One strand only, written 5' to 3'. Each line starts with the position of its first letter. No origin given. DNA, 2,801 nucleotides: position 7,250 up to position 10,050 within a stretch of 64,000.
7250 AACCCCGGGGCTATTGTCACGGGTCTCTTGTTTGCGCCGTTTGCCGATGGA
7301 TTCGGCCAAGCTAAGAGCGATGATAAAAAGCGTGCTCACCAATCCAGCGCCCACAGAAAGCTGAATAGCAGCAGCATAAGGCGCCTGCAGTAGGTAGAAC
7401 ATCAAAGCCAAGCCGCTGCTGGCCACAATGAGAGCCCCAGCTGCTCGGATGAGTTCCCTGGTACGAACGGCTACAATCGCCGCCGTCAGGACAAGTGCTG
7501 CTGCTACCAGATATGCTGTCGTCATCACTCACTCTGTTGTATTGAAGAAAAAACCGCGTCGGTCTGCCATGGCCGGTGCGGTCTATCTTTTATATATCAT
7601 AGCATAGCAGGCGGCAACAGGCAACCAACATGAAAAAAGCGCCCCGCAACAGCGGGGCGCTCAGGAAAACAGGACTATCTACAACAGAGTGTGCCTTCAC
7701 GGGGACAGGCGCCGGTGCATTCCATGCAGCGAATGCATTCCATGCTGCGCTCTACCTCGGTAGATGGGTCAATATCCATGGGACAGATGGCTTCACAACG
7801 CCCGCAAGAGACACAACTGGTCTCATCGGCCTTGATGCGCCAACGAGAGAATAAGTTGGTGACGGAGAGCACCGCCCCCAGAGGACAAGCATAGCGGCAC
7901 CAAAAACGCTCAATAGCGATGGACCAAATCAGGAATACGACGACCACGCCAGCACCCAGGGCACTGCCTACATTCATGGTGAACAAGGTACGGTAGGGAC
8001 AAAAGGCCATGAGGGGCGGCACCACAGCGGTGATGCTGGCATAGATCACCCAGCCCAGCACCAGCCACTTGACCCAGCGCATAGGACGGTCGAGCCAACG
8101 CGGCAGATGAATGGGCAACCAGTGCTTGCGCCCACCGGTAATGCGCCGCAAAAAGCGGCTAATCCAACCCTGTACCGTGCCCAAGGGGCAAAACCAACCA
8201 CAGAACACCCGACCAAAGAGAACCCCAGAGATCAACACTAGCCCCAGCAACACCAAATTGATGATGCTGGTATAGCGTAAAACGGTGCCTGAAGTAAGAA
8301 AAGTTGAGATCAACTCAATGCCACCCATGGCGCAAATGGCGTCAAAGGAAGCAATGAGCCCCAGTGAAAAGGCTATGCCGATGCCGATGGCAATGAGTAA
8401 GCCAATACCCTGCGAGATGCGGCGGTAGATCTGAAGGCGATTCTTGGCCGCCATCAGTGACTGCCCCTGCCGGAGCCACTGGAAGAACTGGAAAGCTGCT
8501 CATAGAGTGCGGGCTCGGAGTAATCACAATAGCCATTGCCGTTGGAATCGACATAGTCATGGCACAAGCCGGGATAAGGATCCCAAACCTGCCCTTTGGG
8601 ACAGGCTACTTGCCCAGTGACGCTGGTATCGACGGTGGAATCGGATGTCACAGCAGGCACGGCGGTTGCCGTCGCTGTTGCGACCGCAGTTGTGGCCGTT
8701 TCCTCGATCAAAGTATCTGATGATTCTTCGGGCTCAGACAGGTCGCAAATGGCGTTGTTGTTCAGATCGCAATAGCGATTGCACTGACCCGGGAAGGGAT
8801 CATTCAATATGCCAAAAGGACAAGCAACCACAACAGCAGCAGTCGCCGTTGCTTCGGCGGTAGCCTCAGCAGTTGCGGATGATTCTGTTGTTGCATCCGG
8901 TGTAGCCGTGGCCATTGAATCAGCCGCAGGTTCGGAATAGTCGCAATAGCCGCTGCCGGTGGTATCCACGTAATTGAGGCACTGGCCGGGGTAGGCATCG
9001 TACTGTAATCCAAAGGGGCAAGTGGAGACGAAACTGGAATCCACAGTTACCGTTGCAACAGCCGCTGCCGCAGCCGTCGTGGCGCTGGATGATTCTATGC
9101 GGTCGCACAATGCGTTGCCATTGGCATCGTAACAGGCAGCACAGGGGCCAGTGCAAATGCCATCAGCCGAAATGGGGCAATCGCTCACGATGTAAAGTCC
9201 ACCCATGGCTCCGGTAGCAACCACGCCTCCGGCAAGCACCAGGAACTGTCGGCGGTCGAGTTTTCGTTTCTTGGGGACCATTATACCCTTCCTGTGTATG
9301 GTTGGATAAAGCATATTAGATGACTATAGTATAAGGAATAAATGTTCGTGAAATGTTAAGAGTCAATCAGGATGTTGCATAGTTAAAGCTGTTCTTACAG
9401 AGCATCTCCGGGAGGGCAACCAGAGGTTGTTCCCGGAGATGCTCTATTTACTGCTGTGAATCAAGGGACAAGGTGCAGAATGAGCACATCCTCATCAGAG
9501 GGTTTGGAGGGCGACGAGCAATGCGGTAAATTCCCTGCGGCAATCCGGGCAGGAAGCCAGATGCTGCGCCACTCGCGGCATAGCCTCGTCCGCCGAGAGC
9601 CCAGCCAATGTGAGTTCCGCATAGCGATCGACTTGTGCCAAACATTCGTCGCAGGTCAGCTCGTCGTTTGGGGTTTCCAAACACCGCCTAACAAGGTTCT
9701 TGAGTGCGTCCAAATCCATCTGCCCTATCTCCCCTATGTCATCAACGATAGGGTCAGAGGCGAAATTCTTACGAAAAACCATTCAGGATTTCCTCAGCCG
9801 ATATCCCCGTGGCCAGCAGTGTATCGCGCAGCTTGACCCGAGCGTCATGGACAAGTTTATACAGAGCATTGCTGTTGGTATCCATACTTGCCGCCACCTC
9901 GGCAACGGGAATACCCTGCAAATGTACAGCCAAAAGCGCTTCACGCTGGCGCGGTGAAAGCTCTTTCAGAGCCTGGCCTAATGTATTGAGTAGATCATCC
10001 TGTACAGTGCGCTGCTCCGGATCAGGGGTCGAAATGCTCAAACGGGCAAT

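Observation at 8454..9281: Novel Tat-exported protein built from four ~31-aa Cys-rich modules (CP-x-G-x3-D-x-(Y/F)-PG-x-C-x2-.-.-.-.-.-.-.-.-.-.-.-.-SEP)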

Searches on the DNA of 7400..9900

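Call 77: search_rna_families(source=window, start=7400, end=9900, threshold=evalue, max_evalue=1)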
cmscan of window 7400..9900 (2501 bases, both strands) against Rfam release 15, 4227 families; matches with E-value up to 1: 2.
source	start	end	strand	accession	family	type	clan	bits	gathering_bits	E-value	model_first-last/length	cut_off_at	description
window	7631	7691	-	RF02871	ncS54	Gene; sRNA;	-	24.2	43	0.014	1-79/79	no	Burkholderia sRNA 54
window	7633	7755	-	RF00083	GlmZ_SraJ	Gene; sRNA;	CL00011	17.9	60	0.18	1-214/214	no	GlmZ RNA activator of glmS mRNA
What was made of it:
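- Tried and rejected: An Rfam scan of 7400-9900 found no riboswitch or leader; the two sub-threshold hits are the terminator hairpin (call 77).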
